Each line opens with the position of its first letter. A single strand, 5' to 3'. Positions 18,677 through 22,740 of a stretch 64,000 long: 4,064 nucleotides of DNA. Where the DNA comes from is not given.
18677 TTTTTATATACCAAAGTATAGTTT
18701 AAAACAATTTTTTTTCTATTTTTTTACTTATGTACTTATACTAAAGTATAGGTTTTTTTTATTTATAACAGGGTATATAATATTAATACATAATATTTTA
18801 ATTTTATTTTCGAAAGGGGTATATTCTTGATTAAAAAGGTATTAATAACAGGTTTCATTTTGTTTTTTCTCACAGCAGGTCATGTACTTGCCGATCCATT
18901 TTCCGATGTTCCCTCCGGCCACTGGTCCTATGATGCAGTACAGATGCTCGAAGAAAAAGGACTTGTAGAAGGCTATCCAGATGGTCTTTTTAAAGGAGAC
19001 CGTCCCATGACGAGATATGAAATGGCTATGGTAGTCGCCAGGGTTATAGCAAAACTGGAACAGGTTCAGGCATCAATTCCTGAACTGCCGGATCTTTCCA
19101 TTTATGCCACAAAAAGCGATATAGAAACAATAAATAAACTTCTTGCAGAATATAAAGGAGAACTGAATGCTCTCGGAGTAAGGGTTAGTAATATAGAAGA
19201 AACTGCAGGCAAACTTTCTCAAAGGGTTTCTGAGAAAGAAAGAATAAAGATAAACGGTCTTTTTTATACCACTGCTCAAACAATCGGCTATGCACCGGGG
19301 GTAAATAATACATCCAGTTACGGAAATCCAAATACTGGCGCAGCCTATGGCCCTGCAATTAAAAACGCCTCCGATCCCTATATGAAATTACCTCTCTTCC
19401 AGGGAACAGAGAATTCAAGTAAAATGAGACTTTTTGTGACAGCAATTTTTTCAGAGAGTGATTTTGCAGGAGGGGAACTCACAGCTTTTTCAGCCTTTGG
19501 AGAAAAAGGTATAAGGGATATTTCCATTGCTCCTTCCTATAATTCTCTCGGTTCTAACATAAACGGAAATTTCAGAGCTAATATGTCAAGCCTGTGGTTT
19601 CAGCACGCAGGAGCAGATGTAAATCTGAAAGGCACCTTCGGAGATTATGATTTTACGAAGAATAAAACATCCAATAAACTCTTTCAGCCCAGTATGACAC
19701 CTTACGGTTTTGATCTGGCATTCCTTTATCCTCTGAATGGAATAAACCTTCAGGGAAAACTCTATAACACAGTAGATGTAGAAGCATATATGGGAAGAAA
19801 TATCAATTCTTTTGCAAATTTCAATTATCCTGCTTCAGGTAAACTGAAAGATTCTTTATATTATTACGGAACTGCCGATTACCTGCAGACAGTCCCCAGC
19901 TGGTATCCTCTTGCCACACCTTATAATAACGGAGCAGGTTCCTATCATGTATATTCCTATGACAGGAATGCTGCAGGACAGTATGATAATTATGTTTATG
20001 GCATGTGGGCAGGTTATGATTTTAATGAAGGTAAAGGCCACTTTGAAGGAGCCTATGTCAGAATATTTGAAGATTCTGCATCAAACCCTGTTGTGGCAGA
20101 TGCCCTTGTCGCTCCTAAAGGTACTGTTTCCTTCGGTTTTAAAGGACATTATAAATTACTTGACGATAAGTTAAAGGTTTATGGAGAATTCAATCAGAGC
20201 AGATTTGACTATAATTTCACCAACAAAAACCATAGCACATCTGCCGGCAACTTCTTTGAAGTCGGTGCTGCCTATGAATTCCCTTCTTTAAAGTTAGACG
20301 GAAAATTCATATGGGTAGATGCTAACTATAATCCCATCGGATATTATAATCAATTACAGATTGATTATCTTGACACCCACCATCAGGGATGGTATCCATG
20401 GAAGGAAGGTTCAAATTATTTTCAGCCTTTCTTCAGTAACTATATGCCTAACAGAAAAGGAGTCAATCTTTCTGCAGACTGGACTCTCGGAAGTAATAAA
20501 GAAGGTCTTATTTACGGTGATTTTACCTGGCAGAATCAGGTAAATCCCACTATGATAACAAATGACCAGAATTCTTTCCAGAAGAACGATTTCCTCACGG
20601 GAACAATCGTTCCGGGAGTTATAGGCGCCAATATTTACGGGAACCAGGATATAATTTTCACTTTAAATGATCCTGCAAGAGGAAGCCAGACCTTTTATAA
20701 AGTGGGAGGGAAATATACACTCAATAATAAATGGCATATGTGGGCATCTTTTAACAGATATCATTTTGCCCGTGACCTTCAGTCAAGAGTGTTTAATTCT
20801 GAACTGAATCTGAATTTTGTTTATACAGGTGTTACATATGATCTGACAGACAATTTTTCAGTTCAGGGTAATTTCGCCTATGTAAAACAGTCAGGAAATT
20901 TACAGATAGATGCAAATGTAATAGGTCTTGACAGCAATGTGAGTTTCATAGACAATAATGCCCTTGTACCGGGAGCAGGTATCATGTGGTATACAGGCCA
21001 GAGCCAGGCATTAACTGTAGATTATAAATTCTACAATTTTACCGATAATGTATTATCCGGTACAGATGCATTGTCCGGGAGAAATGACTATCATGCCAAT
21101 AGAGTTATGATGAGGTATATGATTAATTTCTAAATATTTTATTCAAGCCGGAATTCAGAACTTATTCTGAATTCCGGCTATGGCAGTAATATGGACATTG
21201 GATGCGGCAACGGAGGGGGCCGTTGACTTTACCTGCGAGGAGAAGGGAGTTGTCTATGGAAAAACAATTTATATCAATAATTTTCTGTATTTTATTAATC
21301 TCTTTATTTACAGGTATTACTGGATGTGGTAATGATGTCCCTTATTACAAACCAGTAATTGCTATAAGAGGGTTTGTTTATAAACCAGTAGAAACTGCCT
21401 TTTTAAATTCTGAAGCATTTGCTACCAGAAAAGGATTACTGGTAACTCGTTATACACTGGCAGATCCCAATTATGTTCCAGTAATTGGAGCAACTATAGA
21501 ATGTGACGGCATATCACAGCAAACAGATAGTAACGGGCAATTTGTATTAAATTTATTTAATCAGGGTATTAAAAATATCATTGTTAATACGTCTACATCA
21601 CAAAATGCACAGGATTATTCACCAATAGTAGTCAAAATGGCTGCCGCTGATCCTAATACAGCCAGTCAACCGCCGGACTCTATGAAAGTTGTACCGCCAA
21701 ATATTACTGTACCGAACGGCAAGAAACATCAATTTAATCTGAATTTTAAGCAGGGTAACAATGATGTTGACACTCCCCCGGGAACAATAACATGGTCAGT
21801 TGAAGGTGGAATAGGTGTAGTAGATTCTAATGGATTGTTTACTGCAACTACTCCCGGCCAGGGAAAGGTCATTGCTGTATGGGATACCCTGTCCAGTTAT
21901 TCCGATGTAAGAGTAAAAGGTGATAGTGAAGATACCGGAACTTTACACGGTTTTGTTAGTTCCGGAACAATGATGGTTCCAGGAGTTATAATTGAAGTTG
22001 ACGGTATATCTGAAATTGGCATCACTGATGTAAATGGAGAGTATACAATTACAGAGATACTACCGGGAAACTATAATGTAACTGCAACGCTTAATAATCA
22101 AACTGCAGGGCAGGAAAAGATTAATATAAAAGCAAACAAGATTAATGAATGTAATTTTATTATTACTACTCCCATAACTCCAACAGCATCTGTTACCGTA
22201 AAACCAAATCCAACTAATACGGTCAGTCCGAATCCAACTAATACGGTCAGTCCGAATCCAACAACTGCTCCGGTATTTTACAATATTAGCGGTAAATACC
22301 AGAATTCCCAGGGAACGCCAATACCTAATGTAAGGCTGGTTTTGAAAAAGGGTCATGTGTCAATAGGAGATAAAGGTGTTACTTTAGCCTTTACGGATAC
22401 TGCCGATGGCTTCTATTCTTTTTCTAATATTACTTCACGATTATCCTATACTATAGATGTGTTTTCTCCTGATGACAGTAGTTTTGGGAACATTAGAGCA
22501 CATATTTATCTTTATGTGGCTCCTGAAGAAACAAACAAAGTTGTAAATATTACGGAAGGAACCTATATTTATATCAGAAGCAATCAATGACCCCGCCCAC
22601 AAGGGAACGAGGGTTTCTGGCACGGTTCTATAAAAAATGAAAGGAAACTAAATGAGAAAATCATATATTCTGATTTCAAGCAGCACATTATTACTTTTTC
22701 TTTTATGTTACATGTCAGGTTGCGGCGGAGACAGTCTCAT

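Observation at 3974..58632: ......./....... heptanucleotide tandem arrays at 13 intergenic sites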

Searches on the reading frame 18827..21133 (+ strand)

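Call 53: search_protein_families(library=pfam, proteins=[window:18827-21133:+])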
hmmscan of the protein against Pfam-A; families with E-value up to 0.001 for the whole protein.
window:18827-21133:+ (768 aa): 1 family
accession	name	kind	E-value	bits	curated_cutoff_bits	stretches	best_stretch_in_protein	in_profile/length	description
PF00395.25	SLH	-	1.8e-13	50.6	20.8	1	24-67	1-44/44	S-layer homology domain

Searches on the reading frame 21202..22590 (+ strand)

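Call 53: search_protein_families(library=pfam, proteins=[window:21202-22590:+])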
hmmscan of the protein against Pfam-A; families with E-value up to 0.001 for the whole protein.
window:21202-22590:+ (462 aa): 4 families
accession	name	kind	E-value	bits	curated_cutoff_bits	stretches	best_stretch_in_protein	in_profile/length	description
PF13620.12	CarboxypepD_reg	-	3.5e-10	40.5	32.3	1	247-319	1-79/82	Carboxypeptidase regulatory-like domain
PF13715.12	CarbopepD_reg_2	-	3.9e-08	33.6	32.2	1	256-331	11-86/88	CarboxypepD_reg-like domain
PF17210.9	SdrD_B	-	6.2e-06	26.8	29.7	0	258-301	23-70/112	SdrD B-like domain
PF02368.24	Big_2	-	8.2e-05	22.9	22.8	1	160-228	4-69/79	Bacterial Ig-like domain (group 2)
